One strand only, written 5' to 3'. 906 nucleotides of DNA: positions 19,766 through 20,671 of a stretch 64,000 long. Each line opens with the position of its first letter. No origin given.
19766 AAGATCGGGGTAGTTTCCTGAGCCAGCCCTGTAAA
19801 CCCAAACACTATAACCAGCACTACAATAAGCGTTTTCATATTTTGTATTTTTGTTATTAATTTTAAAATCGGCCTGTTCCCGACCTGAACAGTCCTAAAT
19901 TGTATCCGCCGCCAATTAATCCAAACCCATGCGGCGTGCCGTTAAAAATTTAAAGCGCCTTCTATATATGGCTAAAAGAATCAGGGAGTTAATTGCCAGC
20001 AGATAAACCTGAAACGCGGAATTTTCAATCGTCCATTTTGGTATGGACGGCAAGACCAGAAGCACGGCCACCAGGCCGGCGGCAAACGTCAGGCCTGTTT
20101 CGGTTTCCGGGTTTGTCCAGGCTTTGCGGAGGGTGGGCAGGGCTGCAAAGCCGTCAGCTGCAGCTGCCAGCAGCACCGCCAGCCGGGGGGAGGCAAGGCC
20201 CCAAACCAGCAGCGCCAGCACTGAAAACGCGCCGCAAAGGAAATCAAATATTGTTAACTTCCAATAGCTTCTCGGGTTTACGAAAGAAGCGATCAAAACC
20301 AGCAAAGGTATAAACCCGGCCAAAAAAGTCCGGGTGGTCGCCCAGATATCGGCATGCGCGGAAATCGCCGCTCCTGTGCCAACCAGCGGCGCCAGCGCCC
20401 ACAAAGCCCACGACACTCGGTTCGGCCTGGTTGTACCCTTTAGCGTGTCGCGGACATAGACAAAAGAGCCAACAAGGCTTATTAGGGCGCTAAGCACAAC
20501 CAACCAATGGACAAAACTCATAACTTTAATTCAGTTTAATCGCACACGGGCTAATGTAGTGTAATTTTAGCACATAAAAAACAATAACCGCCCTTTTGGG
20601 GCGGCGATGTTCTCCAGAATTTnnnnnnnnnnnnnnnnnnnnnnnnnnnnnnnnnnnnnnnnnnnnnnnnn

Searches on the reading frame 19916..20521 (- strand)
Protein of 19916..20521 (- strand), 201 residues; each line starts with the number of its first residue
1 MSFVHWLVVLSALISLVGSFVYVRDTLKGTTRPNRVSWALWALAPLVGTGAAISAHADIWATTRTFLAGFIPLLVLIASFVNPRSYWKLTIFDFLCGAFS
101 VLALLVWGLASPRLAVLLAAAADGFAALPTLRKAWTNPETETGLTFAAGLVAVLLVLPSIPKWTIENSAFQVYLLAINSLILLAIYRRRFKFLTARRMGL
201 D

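Call 9: search_protein_families(library=pfam, proteins=[window:19916-20521:-], max_evalue=0.01)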
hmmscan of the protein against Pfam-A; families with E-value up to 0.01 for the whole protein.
window:19916-20521:- (201 aa): 0 families

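Call 15: find_homologous_proteins(query=window:19916-20521:-, max_evalue=0.001)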
Query window:19916-20521:- (201 aa): 743 proteins with E <= 0.001 among 8000 candidates; the best 120 are listed.
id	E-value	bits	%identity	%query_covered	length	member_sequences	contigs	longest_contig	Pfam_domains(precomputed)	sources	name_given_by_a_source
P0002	1.9e-114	398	93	100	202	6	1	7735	-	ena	-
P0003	1.8e-98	346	81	96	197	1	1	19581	-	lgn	-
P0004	3.9e-94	332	81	94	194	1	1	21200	-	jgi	-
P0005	8.7e-93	328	79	94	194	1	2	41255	-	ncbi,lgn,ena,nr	ncbi:MAG: hypothetical protein M1333_03420 [Patescibacteria group bacterium]|nr:hypothetical protein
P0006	2.8e-89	316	73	95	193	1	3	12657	-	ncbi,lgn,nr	ncbi:MAG: hypothetical protein M1383_06445 [Patescibacteria group bacterium]|nr:hypothetical protein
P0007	1.3e-87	311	73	95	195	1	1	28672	-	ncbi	-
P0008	5.3e-87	309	68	95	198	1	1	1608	-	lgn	-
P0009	3.0e-85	303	69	94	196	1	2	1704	-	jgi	jgi:hypothetical protein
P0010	3.1e-85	303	70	95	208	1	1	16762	-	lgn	-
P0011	4.1e-85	303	67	98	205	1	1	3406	-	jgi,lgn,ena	-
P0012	8.4e-85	302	68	96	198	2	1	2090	-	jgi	jgi:hypothetical protein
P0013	1.7e-84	301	66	98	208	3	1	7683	-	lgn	-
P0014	1.9e-84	300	68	96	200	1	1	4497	-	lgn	-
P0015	2.0e-84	300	68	99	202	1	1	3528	-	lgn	-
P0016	5.4e-84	299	66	96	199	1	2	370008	-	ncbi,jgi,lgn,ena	-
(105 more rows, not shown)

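Call 16: find_encoding_contigs(protein=P0002, flank=5000, max_places=3)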
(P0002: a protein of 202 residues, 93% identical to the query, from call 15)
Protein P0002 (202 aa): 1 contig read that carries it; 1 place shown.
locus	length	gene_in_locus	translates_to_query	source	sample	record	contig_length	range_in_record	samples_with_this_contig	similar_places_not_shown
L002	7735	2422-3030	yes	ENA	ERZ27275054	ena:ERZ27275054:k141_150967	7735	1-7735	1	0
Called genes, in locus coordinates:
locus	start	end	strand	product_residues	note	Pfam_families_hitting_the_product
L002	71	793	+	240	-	PF02424:ApbE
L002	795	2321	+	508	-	PF00175:NAD_binding_1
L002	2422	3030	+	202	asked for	-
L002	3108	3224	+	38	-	-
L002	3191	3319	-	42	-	-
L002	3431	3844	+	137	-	PF00293:NUDIX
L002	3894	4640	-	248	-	-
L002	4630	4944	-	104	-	-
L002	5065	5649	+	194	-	PF09335:VTT_dom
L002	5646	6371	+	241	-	PF00535:Glycos_transf_2, PF10111:Glyco_tranf_2_2 (weak), PF13641:Glyco_tranf_2_3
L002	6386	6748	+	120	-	-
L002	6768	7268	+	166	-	-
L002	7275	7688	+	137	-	-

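Call 17: find_encoding_contigs(protein=P0003, flank=5000, max_places=3)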
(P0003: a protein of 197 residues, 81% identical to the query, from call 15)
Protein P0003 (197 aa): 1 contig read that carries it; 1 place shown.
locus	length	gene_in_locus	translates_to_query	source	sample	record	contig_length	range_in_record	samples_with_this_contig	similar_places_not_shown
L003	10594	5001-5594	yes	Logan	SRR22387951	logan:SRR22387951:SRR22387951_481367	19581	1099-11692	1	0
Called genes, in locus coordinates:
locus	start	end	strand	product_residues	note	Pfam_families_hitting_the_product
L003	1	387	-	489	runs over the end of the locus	PF00239:Resolvase, PF07508:Recombinase, PF13408:Zn_ribbon_recom (weak)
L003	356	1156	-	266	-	PF23343:REP_ORF2-G2P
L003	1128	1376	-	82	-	-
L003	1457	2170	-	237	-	-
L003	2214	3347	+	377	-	PF14082:SduA_C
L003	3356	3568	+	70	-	-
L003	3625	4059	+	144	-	-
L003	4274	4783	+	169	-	-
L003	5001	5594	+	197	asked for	-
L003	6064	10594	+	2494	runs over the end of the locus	-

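Call 18: find_encoding_contigs(protein=P0004, flank=5000, max_places=3)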
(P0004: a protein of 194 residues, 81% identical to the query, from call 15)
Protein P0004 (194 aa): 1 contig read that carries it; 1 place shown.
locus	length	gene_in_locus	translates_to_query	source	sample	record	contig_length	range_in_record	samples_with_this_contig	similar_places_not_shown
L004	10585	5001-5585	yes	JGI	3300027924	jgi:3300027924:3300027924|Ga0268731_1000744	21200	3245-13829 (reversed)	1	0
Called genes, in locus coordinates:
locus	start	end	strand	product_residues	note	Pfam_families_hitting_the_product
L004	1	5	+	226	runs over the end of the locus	PF00005:ABC_tran, PF02463:SMC_N (faint)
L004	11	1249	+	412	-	PF12704:MacB_PCD, PF02687:FtsX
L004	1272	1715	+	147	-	PF18914:DUF5666 (weak)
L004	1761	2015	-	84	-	-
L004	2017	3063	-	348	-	PF04240:Caroten_synth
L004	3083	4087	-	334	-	PF01384:PHO4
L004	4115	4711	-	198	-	PF01865:PhoU_div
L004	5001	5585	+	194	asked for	-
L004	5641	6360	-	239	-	-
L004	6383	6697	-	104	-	-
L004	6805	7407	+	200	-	PF09335:VTT_dom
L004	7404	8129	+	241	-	PF00535:Glycos_transf_2, PF10111:Glyco_tranf_2_2, PF13641:Glyco_tranf_2_3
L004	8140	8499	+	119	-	-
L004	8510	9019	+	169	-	-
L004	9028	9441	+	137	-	-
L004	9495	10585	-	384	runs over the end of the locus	PF03951:Gln-synt_N, PF00120:Gln-synt_C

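Call 19: find_encoding_contigs(protein=P0005, flank=5000, max_places=3)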
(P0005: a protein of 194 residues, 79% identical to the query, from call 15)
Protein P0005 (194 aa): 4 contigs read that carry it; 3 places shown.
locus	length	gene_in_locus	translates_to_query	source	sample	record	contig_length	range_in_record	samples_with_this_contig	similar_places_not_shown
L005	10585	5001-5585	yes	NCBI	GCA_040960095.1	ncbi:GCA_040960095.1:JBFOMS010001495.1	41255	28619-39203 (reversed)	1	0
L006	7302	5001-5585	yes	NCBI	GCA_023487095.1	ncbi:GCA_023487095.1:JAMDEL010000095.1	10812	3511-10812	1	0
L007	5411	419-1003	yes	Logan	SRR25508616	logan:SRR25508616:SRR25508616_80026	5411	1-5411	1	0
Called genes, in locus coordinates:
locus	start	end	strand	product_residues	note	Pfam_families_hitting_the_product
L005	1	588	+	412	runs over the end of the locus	PF12704:MacB_PCD, PF02687:FtsX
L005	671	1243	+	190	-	PF14360:PAP2_C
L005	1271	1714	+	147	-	PF18914:DUF5666 (weak)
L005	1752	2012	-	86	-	-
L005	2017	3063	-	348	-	PF04240:Caroten_synth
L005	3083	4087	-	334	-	PF01384:PHO4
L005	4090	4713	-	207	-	PF01865:PhoU_div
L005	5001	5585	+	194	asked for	-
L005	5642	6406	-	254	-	-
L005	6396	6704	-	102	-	-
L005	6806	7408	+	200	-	PF09335:VTT_dom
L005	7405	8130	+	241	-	PF00535:Glycos_transf_2, PF10111:Glyco_tranf_2_2, PF13641:Glyco_tranf_2_3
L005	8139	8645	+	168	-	-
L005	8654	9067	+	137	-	-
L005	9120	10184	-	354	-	PF03951:Gln-synt_N, PF00120:Gln-synt_C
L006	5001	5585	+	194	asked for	-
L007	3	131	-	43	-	?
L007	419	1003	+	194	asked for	-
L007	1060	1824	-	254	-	-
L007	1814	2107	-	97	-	-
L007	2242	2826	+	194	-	PF09335:VTT_dom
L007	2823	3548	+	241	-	PF00535:Glycos_transf_2, PF10111:Glyco_tranf_2_2, PF13641:Glyco_tranf_2_3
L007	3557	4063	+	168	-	-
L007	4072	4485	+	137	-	-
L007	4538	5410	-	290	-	?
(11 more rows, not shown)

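Call 36: find_encoding_contigs(protein=window:19916-20521:-, flank=3000, max_places=10)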
Protein window:19916-20521:- (201 aa): 7 contigs read that carry it; 7 places shown.
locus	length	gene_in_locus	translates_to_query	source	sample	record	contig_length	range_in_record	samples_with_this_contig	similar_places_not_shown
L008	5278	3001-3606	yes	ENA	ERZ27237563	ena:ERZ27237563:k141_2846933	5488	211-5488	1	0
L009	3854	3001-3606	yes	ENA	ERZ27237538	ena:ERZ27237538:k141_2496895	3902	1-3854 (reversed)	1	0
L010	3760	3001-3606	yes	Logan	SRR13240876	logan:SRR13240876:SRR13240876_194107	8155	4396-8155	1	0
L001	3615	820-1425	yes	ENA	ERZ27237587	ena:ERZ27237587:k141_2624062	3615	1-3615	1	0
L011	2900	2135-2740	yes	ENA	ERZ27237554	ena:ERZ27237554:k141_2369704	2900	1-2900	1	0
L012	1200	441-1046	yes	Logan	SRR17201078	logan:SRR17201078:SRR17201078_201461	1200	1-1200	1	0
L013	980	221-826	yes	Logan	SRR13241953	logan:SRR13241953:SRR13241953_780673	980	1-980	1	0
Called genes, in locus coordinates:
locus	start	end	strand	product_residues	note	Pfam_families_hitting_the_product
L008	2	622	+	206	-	-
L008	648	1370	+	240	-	PF02424:ApbE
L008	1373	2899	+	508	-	PF00175:NAD_binding_1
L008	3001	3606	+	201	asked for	-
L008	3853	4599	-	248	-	-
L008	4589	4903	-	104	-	-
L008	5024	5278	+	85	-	?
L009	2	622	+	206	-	-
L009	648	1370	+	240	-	PF02424:ApbE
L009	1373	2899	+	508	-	PF00175:NAD_binding_1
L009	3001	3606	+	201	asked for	-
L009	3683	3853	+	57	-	?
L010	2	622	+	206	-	-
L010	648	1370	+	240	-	PF02424:ApbE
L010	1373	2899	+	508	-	PF00175:NAD_binding_1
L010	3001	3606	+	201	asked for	-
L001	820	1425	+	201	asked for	-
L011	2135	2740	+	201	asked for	-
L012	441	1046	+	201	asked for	-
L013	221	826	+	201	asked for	-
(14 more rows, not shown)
